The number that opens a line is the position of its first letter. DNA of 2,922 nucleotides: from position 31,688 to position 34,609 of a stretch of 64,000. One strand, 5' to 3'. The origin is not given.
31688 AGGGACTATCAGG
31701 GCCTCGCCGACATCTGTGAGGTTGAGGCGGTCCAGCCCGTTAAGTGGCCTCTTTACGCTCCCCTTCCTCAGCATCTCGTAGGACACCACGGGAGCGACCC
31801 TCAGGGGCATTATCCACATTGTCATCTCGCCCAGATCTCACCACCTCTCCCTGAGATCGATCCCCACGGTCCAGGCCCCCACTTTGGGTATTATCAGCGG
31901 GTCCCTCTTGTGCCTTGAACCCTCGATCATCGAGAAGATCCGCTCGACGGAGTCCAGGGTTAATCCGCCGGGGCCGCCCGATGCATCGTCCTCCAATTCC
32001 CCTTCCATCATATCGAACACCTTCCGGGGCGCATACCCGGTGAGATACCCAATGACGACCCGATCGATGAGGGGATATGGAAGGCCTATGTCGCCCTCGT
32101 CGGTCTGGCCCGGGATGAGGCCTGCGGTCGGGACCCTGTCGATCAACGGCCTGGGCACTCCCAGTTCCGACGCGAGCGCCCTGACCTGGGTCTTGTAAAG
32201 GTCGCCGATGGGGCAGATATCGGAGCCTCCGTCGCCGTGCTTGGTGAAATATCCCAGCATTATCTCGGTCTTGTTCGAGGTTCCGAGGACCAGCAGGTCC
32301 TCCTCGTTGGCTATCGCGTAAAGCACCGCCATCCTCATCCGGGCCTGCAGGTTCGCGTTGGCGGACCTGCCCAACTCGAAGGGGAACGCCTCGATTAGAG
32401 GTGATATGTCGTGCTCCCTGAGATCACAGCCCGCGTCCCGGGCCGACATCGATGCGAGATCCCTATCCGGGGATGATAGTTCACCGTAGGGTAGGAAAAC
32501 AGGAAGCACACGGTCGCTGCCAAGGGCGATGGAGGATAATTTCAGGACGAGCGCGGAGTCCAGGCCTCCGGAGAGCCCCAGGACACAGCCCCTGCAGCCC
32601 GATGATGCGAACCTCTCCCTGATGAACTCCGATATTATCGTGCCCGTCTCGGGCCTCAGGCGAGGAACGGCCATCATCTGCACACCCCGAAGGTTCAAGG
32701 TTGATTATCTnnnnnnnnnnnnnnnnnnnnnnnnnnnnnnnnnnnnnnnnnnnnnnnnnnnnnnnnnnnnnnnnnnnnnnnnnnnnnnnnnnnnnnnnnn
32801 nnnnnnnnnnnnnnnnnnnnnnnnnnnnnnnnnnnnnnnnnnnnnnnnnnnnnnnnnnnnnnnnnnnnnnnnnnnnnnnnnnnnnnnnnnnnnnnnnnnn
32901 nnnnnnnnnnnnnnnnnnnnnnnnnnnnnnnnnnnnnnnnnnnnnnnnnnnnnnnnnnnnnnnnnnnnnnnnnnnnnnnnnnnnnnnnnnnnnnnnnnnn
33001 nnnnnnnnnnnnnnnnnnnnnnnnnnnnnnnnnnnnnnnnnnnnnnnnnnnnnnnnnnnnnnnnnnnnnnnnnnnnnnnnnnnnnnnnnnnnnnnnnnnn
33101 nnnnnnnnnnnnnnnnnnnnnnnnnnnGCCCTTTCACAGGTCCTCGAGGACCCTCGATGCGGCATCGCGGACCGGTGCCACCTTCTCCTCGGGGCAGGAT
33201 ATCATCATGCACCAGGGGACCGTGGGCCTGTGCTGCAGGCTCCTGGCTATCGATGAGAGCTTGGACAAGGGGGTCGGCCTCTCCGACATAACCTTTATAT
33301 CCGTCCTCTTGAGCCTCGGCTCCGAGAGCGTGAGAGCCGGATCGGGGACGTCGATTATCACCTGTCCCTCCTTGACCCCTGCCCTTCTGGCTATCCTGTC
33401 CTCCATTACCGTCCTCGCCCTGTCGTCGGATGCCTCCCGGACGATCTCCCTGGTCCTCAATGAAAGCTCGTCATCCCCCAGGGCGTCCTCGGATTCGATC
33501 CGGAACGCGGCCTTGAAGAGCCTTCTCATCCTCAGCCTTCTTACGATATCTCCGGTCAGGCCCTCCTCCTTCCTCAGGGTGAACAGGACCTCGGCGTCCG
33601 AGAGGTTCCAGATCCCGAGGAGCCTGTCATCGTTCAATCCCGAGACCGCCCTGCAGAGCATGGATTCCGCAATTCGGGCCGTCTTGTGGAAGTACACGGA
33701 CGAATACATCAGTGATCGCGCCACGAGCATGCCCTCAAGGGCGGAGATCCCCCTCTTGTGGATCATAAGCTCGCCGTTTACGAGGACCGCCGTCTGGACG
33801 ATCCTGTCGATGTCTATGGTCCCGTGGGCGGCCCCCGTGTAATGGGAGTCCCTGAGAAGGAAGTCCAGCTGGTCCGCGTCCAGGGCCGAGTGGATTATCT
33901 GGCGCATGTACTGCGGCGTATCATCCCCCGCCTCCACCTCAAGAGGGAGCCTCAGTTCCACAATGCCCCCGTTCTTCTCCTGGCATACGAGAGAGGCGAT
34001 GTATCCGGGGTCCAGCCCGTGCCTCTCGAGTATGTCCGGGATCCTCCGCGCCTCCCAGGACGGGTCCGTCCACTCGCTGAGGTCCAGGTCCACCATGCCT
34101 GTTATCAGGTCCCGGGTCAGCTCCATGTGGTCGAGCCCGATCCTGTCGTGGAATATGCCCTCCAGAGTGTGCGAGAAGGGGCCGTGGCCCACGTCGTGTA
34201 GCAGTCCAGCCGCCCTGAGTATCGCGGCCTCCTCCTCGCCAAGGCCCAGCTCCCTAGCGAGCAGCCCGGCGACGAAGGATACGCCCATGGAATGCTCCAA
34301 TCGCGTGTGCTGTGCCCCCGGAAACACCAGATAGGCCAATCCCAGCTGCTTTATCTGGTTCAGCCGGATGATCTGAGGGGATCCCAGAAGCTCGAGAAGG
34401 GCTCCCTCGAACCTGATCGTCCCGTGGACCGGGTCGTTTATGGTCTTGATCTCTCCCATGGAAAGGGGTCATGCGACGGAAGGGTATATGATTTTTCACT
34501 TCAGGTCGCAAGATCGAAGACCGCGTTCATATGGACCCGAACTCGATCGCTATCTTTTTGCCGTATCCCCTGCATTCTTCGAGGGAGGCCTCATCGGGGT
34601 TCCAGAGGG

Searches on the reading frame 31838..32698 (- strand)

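Call 81: search_protein_families(library=pfam, proteins=[window:31838-32698:-], max_evalue=0.001)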
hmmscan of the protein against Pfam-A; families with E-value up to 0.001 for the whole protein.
window:31838-32698:- (286 aa): 1 family
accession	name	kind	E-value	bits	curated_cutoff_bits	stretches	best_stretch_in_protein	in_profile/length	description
PF02540.23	NAD_synthase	-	5.2e-62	209.6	21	1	22-266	5-240/242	NAD synthase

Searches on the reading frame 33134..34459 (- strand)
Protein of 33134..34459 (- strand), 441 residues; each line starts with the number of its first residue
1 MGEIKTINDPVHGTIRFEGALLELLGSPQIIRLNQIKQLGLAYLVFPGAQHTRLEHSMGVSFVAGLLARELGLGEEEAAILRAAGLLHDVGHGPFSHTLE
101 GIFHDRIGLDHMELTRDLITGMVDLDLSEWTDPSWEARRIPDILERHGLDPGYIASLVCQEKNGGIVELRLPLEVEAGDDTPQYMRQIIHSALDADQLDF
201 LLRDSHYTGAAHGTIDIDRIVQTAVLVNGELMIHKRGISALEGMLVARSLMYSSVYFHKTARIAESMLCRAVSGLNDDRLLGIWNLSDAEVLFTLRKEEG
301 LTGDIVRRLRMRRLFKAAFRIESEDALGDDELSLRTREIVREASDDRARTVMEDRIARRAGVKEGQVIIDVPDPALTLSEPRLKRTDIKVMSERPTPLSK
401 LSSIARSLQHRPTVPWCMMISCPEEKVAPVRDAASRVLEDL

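Call 81: search_protein_families(library=pfam, proteins=[window:33134-34459:-], max_evalue=0.001)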
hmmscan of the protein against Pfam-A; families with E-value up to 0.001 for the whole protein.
window:33134-34459:- (441 aa): 3 families
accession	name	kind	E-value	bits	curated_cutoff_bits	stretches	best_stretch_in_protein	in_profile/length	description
PF19276.4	HD_assoc_2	-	8.5e-39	133.7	23.1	1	215-439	1-212/222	HD associated region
PF01966.28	HD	-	3.9e-12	46.9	22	1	53-120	1-67/116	HD domain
PF08668.18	HDOD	-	0.00067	19.6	22.9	0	54-96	96-136/196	HDOD domain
